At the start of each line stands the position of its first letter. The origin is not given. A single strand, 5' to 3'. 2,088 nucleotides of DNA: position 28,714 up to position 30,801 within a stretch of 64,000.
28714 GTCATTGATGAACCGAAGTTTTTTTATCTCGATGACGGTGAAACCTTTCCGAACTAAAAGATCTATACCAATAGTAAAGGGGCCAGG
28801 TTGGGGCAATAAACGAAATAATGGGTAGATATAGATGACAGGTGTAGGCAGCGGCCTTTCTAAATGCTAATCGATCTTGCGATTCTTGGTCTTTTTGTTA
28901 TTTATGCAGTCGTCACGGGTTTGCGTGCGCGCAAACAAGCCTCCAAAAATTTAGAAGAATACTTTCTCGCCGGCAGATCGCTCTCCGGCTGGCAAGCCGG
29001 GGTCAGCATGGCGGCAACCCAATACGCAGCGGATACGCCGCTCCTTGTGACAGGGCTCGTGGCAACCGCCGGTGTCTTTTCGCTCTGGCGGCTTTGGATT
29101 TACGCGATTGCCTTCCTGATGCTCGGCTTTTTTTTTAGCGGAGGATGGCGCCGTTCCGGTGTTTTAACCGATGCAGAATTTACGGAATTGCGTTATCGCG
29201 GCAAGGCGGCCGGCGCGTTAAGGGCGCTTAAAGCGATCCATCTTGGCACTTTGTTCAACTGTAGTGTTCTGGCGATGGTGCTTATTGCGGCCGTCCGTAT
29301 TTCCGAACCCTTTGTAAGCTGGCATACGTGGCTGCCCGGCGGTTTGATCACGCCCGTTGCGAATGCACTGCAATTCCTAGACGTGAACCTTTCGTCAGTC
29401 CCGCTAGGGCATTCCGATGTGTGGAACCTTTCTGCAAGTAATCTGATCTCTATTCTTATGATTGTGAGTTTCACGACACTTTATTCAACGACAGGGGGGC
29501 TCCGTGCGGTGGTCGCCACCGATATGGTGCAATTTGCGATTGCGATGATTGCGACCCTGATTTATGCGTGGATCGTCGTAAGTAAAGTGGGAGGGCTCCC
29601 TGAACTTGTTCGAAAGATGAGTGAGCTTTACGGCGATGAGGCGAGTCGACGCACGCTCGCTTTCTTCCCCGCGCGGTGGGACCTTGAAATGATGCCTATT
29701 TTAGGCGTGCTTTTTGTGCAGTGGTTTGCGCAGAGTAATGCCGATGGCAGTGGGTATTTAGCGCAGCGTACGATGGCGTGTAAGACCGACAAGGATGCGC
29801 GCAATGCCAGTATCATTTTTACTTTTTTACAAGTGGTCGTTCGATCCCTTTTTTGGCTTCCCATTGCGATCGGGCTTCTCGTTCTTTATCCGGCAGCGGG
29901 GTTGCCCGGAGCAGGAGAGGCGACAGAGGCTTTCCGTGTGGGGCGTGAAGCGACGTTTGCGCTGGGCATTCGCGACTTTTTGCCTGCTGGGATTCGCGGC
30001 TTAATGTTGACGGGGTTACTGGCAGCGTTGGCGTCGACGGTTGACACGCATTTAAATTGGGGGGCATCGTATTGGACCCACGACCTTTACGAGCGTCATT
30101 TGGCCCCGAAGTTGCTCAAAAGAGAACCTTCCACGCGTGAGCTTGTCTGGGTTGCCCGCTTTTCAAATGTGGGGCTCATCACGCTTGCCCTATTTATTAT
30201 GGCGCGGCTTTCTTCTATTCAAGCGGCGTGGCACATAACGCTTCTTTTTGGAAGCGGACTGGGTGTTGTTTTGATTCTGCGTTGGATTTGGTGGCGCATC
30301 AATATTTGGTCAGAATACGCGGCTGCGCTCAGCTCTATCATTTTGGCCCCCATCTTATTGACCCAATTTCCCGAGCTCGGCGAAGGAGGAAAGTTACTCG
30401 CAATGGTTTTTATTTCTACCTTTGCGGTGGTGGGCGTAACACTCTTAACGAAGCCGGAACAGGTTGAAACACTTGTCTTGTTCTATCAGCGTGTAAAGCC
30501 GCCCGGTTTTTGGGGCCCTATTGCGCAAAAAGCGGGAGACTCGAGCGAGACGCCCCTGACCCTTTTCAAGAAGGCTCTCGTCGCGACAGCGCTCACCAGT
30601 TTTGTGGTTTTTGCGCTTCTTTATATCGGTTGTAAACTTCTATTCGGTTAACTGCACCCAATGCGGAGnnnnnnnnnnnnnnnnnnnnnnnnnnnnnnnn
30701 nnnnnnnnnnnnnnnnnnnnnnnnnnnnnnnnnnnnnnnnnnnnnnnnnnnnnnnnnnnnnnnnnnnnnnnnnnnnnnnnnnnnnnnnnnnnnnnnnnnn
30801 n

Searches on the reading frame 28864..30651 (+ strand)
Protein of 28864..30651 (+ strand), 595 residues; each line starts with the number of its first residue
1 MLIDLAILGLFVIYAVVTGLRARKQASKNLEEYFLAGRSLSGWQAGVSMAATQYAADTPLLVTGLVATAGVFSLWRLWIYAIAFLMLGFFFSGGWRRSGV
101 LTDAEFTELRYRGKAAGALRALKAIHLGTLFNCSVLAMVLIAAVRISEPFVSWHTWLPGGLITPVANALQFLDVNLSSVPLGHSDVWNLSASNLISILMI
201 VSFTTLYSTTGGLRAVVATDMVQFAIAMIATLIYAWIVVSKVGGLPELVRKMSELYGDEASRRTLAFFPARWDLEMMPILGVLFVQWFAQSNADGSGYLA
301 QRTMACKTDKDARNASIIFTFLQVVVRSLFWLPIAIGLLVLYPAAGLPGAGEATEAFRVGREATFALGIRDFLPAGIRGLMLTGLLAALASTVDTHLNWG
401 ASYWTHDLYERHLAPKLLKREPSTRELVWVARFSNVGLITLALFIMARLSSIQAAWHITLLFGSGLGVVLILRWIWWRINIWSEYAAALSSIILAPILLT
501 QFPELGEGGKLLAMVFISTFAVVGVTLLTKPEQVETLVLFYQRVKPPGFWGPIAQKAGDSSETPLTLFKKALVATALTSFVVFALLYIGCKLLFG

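Call 46: search_protein_families(library=pfam, proteins=[window:28864-30651:+], max_evalue=0.001)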
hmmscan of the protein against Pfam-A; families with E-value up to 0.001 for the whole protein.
window:28864-30651:+ (595 aa): 1 family
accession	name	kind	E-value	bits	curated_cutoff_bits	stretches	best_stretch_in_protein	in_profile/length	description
PF00474.23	SSF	-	1.5e-32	113.5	22.8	2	194-480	121-395/406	Sodium:solute symporter family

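Call 58: find_related_loci(query=window:28864-30651:+, collection=genome_contigs, flank=10000)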
Query window:28864-30651:+ (595 aa) in genome_contigs; peptide patterns used: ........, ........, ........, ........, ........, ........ (x = any residue, [..] = any of these).
95 stretches matched a pattern; 70 encode a relative of the query (tblastn E <= 1e-3); 70 distinct loci.
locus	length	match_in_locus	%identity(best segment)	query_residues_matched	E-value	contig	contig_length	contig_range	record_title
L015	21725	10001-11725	54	2-583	0e+0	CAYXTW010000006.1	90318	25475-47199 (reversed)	MAG TPA_asm: uncultured Ignavibacteriaceae bacterium isolate binchicken_co89_533 genome assembly, contig: NODE_236_lengt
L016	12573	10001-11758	55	2-594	0e+0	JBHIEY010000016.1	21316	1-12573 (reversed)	MAG: Fidelibacterota bacterium isolate b2.sp1_bin.7 NODE_548_length_21316_cov_5.037345, whole genome shotgun sequence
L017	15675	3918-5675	54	2-594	0e+0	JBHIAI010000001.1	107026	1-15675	MAG: Fidelibacterota bacterium isolate K_2_bin.9 NODE_16_length_107026_cov_6.172972, whole genome shotgun sequence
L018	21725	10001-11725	54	2-583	0e+0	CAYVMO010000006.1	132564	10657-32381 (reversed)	MAG TPA_asm: uncultured Ignavibacteriaceae bacterium isolate SRP323688_co1_43 genome assembly, contig: NODE_250_length_1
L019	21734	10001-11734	53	2-586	0e+0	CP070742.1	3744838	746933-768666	MAG: Candidatus Zixiibacteriota bacterium isolate bin38 chromosome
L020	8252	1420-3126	53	10-585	0e+0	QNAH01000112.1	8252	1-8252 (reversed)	MAG: Candidatus Zixiibacteriota bacterium isolate B117_G9 B117_Guay9_scaffold_12561, whole genome shotgun sequence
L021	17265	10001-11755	52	3-586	0e+0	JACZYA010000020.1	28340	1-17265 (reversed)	MAG: Acidobacteria bacterium isolate B25T1B10 B25T1B10_NODE683, whole genome shotgun sequence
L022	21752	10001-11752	52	4-586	0e+0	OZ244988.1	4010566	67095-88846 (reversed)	MAG: Nitrospirales bacterium isolate 63d563d7-3fc6-4bc7-bcd0-84e7f51cac12 genome assembly, chromosome: 1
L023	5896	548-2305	52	3-586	0e+0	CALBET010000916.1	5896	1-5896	MAG TPA_asm: uncultured Acidobacteria bacterium isolate ERR2206771_bin.47_CONCOCT_v1.1_MAG genome assembly, contig: ERZ8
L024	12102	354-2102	52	2-594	0e+0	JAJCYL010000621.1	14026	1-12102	MAG: Cytophagales bacterium isolate OFTM329 OFTM329_620, whole genome shotgun sequence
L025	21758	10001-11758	52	3-586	0e+0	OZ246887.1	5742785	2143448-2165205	MAG: Candidatus Binatia bacterium isolate b8ec8574-1247-4dd4-b016-8701380be1a0 genome assembly, chromosome: 1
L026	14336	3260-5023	52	3-586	0e+0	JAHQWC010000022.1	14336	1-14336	MAG: Vampirovibrio sp. isolate MAG.114 Posi_114-P12638, whole genome shotgun sequence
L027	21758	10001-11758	54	2-594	0e+0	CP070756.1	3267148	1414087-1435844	MAG: Candidatus Zixiibacteriota bacterium isolate bin295 chromosome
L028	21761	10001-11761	52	3-586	0e+0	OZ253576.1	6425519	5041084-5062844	MAG: Vicinamibacterales bacterium isolate 6a0cd737-ee79-44fe-98ec-e457d3034484 genome assembly, chromosome: 1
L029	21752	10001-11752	52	3-586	0e+0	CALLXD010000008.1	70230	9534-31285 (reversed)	MAG: Vicinamibacterales bacterium isolate FRAM_RAS_EGC1617_bin8 genome assembly, contig: FRAM_EGC1617_bin8-8, whole geno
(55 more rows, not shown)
